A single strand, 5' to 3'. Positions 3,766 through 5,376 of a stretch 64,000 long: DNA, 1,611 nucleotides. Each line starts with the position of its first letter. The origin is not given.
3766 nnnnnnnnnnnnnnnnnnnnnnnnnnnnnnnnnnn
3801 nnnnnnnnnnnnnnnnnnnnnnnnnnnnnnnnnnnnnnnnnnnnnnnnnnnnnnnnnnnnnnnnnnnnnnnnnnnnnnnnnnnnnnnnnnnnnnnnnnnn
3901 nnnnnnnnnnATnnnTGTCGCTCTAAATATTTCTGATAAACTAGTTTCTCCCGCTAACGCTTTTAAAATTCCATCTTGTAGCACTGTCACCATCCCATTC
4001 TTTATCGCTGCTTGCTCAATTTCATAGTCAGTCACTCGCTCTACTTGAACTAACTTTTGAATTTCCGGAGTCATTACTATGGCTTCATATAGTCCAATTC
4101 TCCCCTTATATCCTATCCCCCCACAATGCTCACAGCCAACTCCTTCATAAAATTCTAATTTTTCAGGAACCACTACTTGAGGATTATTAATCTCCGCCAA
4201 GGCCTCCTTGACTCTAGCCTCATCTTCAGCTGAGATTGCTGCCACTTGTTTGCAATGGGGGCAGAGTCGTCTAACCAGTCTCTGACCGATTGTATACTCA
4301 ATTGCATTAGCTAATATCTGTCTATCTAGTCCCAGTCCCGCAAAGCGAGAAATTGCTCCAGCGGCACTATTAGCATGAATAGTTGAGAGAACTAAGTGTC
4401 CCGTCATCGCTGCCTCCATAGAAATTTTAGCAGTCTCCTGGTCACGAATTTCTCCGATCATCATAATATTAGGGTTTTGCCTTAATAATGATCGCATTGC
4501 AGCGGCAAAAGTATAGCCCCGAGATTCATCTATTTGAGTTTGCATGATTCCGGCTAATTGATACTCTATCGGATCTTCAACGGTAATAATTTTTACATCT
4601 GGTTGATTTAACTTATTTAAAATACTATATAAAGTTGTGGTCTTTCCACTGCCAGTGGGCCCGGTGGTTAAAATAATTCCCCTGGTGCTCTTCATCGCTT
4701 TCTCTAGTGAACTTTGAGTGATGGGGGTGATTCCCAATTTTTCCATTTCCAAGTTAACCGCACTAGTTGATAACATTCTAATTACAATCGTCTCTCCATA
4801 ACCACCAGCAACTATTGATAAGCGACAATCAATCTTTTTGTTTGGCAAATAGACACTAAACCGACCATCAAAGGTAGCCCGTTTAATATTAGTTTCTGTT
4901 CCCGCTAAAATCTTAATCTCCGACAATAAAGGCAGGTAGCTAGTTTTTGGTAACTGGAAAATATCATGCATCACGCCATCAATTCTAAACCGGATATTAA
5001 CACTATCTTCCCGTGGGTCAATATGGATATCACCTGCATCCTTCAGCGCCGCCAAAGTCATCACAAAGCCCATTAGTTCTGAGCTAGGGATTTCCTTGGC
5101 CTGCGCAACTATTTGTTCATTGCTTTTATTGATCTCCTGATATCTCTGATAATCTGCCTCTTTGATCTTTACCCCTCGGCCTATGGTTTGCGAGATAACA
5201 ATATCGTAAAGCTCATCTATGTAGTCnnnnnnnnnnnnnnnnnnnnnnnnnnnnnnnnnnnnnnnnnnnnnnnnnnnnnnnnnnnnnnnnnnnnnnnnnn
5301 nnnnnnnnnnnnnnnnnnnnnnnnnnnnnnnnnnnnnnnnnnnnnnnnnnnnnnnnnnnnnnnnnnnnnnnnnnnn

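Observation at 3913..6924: Covalently duplicated PilB/GspE secretion ATPase: two complete motor modules in one 1003-aa protein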

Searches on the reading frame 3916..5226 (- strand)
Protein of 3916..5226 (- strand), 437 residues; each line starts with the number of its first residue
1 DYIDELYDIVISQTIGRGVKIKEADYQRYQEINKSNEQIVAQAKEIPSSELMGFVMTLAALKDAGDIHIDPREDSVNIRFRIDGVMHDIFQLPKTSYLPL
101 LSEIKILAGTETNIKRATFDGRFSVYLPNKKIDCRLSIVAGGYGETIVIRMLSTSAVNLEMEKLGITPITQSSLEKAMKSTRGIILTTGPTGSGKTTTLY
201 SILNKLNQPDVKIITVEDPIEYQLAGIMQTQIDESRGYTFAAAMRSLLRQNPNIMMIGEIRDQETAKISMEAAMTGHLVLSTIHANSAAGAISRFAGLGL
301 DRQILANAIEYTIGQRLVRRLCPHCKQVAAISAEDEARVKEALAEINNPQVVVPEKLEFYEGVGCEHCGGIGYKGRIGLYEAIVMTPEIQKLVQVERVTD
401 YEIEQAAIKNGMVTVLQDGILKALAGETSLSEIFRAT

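Call 51: search_solved_structures(query=window:3916-5175:-, max_evalue=1e-60, show_alignments=3)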
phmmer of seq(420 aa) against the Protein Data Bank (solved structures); distinct sequences matched with E-value up to 1e-60: 12.
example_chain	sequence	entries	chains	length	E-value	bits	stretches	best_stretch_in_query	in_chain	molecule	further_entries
5zfr_A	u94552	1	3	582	1.7e-89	303.8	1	26-420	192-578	Type IV pilus biogenesis ATPase PilB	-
5oiu_A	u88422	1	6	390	3.4e-89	302.8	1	36-418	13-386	Type IV pilus assembly protein PilF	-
5it5_F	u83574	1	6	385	4.8e-89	302.3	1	38-418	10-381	ATP binding motif-containing protein PilF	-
6ejf_A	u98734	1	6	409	6e-89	302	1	38-418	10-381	Type IV pilus assembly protein PilF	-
6f8l_G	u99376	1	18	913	1e-88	301.2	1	20-418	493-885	Type IV pilus assembly protein PilF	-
3jc8_Ba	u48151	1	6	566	3.1e-88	299.6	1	16-417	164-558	Type IV-A pilus assembly ATPase PilB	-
5tsg_B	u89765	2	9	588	3.8e-87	296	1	26-420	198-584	Type IV pilus biogenesis ATPase PilB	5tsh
6olj_C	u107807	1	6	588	3.9e-87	296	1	26-420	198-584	Type IV pilus biogenesis ATPase PilB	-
4pht_A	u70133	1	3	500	1.4e-85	290.9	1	18-420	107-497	General secretory pathway protein E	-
1p9r_A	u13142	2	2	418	5.9e-84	285.5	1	15-419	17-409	General secretion pathway protein E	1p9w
4kss_A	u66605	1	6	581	1.2e-83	284.5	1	17-420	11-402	Type II secretion system protein E, hemolysin-coregulated protein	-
4ksr_A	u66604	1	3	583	1.2e-83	284.5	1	17-420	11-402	Type II secretion system protein E, Hemolysin-coregulated protein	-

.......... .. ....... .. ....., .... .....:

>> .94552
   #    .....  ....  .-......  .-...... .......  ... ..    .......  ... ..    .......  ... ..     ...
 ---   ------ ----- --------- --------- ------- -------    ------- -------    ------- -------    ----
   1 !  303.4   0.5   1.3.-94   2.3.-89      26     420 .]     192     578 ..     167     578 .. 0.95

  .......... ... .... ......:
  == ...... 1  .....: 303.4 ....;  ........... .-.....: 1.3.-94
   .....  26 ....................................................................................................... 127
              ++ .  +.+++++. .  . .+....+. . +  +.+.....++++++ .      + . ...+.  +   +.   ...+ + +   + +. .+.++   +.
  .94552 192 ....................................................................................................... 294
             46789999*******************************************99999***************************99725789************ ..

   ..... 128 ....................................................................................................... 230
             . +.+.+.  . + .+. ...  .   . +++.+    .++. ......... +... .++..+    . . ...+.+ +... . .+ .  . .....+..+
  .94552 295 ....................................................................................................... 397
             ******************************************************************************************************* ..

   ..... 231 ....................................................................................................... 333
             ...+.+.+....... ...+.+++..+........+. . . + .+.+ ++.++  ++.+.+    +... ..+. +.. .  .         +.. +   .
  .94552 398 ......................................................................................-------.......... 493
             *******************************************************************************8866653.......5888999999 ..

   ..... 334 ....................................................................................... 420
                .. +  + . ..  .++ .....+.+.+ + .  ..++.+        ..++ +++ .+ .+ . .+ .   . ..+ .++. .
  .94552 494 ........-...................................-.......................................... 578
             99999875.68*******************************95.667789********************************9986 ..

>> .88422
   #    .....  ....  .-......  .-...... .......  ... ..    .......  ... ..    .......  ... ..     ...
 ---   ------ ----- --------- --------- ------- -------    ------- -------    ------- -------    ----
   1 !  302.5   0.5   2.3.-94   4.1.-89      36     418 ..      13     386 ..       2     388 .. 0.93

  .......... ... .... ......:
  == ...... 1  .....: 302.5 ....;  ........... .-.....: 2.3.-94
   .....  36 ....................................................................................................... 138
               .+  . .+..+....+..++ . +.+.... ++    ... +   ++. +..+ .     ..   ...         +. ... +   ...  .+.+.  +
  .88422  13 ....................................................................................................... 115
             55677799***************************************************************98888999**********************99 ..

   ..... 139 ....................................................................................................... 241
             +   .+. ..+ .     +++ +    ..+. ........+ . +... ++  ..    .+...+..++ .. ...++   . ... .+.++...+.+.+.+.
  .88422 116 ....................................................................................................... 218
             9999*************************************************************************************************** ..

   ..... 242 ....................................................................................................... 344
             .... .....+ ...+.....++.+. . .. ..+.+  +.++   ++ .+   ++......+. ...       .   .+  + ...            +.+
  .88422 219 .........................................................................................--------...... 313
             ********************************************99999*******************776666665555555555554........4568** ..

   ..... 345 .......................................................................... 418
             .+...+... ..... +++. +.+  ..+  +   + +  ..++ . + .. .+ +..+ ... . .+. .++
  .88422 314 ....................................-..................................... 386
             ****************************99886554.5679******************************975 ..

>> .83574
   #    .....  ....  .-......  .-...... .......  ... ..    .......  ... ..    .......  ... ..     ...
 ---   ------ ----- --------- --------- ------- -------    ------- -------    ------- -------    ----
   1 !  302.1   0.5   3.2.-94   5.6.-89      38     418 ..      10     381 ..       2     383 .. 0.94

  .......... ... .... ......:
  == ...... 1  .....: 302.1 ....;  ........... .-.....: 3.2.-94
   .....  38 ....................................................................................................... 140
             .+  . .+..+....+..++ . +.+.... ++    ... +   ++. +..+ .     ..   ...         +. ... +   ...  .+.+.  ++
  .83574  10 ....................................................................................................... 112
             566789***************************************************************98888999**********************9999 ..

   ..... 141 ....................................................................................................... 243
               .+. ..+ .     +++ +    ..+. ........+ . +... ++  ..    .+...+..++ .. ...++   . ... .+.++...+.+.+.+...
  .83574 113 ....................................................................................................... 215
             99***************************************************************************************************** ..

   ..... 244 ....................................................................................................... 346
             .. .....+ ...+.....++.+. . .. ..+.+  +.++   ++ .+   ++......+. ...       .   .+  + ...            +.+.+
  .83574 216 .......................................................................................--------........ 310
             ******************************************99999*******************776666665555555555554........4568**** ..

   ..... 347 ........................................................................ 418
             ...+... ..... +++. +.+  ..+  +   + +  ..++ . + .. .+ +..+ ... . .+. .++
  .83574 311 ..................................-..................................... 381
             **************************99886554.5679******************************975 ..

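Call 77: search_protein_families(library=ncbifam, proteins=[window:3916-5226:-], max_evalue=1e-30)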
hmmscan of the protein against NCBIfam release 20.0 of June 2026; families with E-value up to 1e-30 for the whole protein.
window:3916-5226:- (437 aa): 6 families
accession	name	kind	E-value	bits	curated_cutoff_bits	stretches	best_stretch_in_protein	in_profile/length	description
TIGR02533.1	type_II_gspE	equivalog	6e-128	427.5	630.25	1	20-437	81-486/486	type II secretion system ATPase GspE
TIGR02538.1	type_IV_pilB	equivalog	1.4e-120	403.6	675.65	1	22-437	155-562/564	type IV-A pilus assembly ATPase PilB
NF007755.0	PRK10436.1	equivalog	2.7e-114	382.4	617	1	29-435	66-457/465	type II secretion system protein GspE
NF053534.1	T4PilAsmATPsTfpB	equivalog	1.7e-104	350.4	850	1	21-436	174-581/584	type IV pilus assembly ATPase TfpB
NF041000.1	ATPase_ComGA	equivalog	2.1e-70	236.8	300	1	56-319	4-266/267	competence type IV pilus ATPase ComGA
TIGR01420.1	pilT_fam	subfamily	5.8e-47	160.6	319.1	1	56-319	6-269/343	PilT/PilU family type 4a pilus ATPase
